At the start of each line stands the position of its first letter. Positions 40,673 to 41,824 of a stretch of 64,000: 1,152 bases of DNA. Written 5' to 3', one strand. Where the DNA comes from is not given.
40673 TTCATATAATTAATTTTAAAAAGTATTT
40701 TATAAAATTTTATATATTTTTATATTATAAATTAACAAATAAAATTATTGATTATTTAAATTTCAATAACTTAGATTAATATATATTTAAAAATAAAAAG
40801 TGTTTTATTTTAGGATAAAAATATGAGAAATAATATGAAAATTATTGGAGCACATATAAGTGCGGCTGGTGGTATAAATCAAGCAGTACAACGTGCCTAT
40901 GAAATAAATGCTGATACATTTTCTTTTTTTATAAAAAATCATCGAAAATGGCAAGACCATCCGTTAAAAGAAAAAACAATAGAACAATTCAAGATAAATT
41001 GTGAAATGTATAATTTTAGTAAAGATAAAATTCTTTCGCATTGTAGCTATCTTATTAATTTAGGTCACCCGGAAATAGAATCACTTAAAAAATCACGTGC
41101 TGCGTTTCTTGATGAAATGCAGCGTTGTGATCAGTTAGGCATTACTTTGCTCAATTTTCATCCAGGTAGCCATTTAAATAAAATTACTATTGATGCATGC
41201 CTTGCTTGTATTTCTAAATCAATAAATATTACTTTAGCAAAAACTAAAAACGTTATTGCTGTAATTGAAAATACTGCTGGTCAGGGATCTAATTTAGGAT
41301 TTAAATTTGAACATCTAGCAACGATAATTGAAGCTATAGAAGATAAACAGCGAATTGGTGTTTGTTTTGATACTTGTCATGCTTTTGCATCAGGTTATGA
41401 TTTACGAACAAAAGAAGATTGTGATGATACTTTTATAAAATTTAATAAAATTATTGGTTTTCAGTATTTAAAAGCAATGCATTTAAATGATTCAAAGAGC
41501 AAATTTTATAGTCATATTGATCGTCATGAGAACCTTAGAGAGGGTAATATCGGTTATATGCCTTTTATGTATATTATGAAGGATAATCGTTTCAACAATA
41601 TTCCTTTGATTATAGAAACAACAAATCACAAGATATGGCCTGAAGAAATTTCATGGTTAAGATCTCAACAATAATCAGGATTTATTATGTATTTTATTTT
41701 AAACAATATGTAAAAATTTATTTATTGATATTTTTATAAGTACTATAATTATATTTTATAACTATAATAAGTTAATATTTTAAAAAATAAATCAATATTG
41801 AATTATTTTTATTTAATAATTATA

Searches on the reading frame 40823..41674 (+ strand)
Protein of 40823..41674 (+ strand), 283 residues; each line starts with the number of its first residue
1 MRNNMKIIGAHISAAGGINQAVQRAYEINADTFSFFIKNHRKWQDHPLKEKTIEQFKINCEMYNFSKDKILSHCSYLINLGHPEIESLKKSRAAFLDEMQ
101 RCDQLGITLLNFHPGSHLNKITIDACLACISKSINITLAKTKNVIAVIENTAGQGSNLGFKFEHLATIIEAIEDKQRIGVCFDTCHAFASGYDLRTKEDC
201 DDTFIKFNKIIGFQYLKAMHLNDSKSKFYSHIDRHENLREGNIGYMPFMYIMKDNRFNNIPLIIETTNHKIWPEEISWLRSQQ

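Call 11: find_encoding_contigs(protein=window:40823-41674:+, flank=10000, max_places=10)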
Protein window:40823-41674:+ (283 aa): 1 contig read that carries it; 1 place shown.
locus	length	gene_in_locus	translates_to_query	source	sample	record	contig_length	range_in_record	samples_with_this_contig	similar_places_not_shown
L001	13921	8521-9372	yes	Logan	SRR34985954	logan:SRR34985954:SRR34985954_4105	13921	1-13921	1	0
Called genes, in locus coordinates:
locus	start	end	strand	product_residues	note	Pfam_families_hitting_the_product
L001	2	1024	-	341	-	?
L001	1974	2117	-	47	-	-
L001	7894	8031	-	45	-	-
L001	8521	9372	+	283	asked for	PF01261:AP_endonuc_2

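Call 15: find_homologous_proteins(query=window:40823-41674:+)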
Query window:40823-41674:+ (283 aa): 8000 proteins with E <= 0.001 among 8000 candidates; the best 120 are listed.
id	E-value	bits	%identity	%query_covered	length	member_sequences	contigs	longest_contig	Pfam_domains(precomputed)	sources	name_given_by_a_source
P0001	1.4e-187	640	99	99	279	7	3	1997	PF01261.31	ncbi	ncbi:MAG: deoxyribonuclease IV [Arsenophonus sp. ER-BJ3-MAG3]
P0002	5.2e-146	503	76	99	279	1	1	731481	PF01261.31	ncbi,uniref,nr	ncbi:deoxyribonuclease IV [Arsenophonus sp.]|uniref:deoxyribonuclease IV n=1 Tax=Arsenophonus sp. Ta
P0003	5.5e-146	503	77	99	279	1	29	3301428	PF01261.31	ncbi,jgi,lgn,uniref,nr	ncbi:MAG TPA: deoxyribonuclease IV [Arsenophonus apicola]|jgi:deoxyribonuclease IV|uniref:deoxyribon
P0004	7.4e-146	503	76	99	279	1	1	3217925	PF01261.31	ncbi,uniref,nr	ncbi:deoxyribonuclease IV [Arsenophonus sp. aPb]|uniref:deoxyribonuclease IV n=1 Tax=Arsenophonus sp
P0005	1.4e-145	502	77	99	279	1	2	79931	PF01261.31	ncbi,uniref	ncbi:MAG TPA: deoxyribonuclease IV [Arsenophonus apicola]|uniref:deoxyribonuclease IV n=1 Tax=Arseno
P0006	1.6e-145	502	76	99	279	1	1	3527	PF01261.31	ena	-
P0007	2.0e-145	501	76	99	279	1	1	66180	PF01261.31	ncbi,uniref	ncbi:deoxyribonuclease IV [Arsenophonus apicola]|uniref:deoxyribonuclease IV n=1 Tax=Arsenophonus ap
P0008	9.3e-145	499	75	99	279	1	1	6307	PF01261.31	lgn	-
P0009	1.2e-144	499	76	99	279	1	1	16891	PF01261.31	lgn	-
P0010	1.3e-144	499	75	99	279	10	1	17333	PF01261.31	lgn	-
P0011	1.4e-144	499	76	99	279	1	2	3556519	PF01261.31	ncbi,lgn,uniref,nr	ncbi:deoxyribonuclease IV [Arsenophonus nasoniae]|uniref:Probable endonuclease 4 n=1 Tax=Arsenophonu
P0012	1.5e-144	499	76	99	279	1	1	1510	PF01261.31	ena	-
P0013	1.9e-144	498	76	99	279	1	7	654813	PF01261.31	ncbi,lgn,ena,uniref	ncbi:MAG TPA: deoxyribonuclease IV [Arsenophonus nasoniae]|uniref:deoxyribonuclease IV n=1 Tax=Arsen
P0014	3.4e-144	497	75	99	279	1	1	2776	PF01261.31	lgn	-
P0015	3.4e-144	497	75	99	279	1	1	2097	PF01261.31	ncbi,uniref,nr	ncbi:deoxyribonuclease IV [Arsenophonus sp. ENCA]|uniref:deoxyribonuclease IV n=1 Tax=Arsenophonus s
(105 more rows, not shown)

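Call 17: find_related_loci(query=window:40823-41674:+, collection=genome_contigs, flank=10000)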
Query window:40823-41674:+ (283 aa) in genome_contigs; peptide patterns used: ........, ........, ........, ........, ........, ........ (x = any residue, [..] = any of these).
600 stretches matched a pattern (row limit reached: there are more); 600 encode a relative of the query (tblastn E <= 1e-3); the best 80 are kept; 80 distinct loci.
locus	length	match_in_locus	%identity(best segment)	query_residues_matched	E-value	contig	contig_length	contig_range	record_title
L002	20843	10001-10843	58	3-283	9e-117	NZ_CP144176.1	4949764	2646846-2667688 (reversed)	Aeromonas rivipollensis strain DSM 24593 chromosome, complete genome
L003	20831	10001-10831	59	5-281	5e-115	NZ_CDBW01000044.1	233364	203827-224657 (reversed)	Aeromonas sobria strain CECT 4245, whole genome shotgun sequence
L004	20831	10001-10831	61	5-281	5e-115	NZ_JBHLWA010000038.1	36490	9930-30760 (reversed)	Gallibacterium melopsittaci strain CCM 7538 platanus_K_default_38, whole genome shotgun sequence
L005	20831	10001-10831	58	5-281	4e-114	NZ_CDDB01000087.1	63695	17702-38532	Aeromonas schubertii strain CECT 4240, whole genome shotgun sequence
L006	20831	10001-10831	57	5-281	6e-114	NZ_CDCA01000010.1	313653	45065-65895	Aeromonas tecta strain CECT 7082, whole genome shotgun sequence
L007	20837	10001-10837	58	3-281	8e-113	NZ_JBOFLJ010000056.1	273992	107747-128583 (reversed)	MAG: Aeromonas sp. isolate WFFMC_MAG_343 k139_27913_flag=1_multi=12.9992_len=273992, whole genome shotgun sequence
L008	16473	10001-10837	57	3-281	4e-112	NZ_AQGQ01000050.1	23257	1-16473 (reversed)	Aeromonas molluscorum 848 Cont50, whole genome shotgun sequence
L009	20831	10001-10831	56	5-281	1e-109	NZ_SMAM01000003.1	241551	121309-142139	Bibersteinia trehalosi strain DSM 23101 Ga0244685_103, whole genome shotgun sequence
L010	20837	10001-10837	60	5-283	2e-109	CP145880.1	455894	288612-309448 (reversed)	MAG: Candidatus Dasytiphilus stammeri isolate Daer chromosome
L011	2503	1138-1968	57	5-281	3e-113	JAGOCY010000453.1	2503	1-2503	MAG: Corallincola sp. isolate Go_UH_bin_55 Go_UH_113138_length_2503_cov_2.367424, whole genome shotgun sequence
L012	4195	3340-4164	55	5-279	1e-109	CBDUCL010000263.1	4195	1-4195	MAG TPA_asm: uncultured Chromatiales bacterium isolate ERR2431959_binner123_Refined_29 genome assembly, contig: ERZ23878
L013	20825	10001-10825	56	5-279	2e-107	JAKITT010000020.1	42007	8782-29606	MAG: Candidatus Polarisedimenticolaceae bacterium isolate D96SM.bin.49 NODE_682_length_42007_cov_4.819580, whole genome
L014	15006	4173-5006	56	4-281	3e-107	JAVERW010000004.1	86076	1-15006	MAG: Desulfuromonadaceae bacterium isolate BF1_32 scaffold_450_c1_biofilm_2017, whole genome shotgun sequence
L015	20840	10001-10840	56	2-281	4e-105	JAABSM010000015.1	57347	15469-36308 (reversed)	MAG: Gammaproteobacteria bacterium isolate S13.Bin138 NODE_15_length_57347_cov_25.8934, whole genome shotgun sequence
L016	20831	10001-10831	53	5-281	3e-101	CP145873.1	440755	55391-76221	MAG: Candidatus Dasytiphilus stammeri isolate Lsp01 chromosome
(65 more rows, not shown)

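Call 18: find_encoding_contigs(protein=P0002, flank=10000, max_places=3)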
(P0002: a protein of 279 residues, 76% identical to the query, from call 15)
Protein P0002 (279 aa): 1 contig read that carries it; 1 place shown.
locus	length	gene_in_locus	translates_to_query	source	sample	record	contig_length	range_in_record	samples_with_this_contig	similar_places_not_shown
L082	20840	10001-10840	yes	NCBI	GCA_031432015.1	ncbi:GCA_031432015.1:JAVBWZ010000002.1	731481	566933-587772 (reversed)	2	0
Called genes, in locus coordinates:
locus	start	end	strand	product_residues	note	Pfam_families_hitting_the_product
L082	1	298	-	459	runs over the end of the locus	PF00324:AA_permease, PF13520:AA_permease_2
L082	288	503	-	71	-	-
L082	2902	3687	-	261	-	PF13166:AAA_13 (faint), PF00005:ABC_tran, PF02463:SMC_N, PF13304:AAA_21 (weak)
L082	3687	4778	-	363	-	PF01032:FecCD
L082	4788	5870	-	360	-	PF01497:Peripla_BP_2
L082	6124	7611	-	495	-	PF00324:AA_permease, PF13520:AA_permease_2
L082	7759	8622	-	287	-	PF00126:HTH_1, PF03466:LysR_substrate, PF12727:PBP_like (weak)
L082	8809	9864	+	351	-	PF03601:Cons_hypoth698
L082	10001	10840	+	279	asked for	PF01261:AP_endonuc_2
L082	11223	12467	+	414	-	PF03222:Trp_Tyr_perm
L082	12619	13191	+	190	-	PF08207:EFP_N, PF01132:EFP, PF09285:Elong-fact-P_C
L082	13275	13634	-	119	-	PF27184:YmdA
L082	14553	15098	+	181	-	PF00877:NLPC_P60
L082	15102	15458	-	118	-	PF13989:YejG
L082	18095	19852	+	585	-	PF00270:DEAD, PF04851:ResIII, PF18766:SWI2_SNF2, PF00271:Helicase_C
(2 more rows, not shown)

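Call 19: find_encoding_contigs(protein=P0001, flank=10000, max_places=6)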
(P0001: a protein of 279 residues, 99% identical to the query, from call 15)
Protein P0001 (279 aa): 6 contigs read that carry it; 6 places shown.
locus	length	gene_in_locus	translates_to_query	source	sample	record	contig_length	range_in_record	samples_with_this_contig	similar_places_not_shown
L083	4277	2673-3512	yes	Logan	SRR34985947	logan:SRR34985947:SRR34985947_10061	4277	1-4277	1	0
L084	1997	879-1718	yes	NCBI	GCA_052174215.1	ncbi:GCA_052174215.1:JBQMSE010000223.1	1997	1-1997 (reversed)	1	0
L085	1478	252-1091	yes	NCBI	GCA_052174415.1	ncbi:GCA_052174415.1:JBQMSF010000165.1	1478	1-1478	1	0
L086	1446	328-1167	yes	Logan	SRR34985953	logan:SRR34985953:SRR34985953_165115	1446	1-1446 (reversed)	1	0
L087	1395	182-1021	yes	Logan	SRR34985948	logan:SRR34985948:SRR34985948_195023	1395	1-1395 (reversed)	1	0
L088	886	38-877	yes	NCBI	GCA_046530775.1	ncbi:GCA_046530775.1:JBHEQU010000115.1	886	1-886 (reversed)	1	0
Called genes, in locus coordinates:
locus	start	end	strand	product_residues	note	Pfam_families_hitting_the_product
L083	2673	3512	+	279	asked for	PF01261:AP_endonuc_2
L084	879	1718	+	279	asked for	PF01261:AP_endonuc_2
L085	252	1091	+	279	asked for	PF01261:AP_endonuc_2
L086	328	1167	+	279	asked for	PF01261:AP_endonuc_2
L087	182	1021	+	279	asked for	PF01261:AP_endonuc_2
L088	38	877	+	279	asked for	PF01261:AP_endonuc_2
